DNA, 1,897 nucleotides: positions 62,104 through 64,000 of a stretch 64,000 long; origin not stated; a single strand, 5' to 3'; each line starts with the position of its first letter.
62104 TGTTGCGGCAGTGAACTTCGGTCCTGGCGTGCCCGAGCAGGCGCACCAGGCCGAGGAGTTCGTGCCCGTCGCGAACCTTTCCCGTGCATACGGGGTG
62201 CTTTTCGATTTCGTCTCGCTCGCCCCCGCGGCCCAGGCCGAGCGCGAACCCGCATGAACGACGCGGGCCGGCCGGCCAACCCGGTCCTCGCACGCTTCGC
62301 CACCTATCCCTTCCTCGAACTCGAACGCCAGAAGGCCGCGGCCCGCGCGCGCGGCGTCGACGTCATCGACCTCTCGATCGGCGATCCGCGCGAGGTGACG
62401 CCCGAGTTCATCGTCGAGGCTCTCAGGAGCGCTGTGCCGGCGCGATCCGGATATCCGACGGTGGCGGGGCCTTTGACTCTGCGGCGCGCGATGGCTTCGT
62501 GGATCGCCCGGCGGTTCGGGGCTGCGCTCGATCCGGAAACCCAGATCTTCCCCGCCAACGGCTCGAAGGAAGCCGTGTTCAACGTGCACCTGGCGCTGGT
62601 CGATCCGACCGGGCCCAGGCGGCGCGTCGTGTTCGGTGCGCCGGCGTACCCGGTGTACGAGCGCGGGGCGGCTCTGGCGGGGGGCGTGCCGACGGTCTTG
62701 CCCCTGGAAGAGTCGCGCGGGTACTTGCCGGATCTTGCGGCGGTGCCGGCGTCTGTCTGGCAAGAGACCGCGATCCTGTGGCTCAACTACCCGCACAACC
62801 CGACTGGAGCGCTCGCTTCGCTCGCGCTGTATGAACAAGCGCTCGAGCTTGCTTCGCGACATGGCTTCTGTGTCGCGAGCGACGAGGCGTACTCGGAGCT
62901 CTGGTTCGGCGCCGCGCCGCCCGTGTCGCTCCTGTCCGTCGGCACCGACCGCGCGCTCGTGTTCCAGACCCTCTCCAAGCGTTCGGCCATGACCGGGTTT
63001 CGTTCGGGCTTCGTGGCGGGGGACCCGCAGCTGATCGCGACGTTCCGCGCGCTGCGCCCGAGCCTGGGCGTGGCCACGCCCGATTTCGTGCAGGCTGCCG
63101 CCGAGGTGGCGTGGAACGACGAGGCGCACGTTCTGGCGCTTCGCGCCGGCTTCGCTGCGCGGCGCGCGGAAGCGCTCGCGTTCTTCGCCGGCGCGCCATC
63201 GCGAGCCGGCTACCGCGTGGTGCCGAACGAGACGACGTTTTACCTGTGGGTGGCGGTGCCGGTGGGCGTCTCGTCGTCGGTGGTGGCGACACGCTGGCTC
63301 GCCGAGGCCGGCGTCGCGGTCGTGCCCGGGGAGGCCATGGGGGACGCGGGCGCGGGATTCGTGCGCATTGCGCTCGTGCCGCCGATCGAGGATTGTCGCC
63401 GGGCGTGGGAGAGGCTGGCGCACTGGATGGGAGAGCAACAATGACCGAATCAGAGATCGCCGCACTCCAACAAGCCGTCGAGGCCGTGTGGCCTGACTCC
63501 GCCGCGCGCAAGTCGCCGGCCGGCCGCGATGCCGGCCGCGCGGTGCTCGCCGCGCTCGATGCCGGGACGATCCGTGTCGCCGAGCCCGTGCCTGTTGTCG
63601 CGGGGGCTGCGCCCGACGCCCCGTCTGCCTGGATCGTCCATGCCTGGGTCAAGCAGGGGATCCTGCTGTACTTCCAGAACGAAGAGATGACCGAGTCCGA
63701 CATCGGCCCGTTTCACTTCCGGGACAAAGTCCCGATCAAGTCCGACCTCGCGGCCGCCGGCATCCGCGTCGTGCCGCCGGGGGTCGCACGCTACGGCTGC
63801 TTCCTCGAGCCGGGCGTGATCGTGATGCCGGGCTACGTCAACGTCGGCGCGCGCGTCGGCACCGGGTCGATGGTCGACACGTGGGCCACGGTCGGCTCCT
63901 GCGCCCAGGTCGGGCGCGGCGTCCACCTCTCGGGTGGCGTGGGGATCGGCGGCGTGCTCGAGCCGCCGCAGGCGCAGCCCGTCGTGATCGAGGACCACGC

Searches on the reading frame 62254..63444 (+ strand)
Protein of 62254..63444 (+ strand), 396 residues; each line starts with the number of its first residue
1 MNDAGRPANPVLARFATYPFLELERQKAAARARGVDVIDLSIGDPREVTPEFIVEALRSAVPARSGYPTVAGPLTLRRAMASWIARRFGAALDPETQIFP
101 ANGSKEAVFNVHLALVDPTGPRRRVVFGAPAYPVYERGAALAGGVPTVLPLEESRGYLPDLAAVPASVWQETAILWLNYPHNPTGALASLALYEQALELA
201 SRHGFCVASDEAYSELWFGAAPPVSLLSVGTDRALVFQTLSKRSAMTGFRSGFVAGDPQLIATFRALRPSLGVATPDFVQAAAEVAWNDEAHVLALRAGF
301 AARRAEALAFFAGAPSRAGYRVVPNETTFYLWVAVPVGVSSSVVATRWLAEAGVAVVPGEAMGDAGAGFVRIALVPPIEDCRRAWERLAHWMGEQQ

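Call 38: search_protein_families(library=pfam, proteins=[window:62254-63444:+], max_evalue=1)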
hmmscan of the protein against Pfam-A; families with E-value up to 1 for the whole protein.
window:62254-63444:+ (396 aa): 1 family
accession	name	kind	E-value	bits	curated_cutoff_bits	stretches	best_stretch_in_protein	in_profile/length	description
PF00155.27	Aminotran_1_2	-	6.5e-48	164.2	19.7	1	36-388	2-361/361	Aminotransferase class I and II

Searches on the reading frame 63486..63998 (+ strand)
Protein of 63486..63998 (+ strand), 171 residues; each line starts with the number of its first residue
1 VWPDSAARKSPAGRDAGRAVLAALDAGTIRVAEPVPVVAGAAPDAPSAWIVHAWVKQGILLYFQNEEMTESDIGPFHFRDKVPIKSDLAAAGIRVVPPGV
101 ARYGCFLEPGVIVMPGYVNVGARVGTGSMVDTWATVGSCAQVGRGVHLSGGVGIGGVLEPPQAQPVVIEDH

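Call 38: search_protein_families(library=pfam, proteins=[window:63486-63998:+], max_evalue=1)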
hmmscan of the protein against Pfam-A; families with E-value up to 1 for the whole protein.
window:63486-63998:+ (171 aa): 2 families
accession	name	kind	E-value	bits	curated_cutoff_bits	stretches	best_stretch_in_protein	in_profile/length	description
PF14805.11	THDPS_N_2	-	2e-12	47.5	25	1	10-64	22-66/67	Tetrahydrodipicolinate N-succinyltransferase N-terminal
PF00132.30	Hexapep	-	0.00018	21.5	27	1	121-156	1-36/36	Bacterial transferase hexapeptide (six repeats)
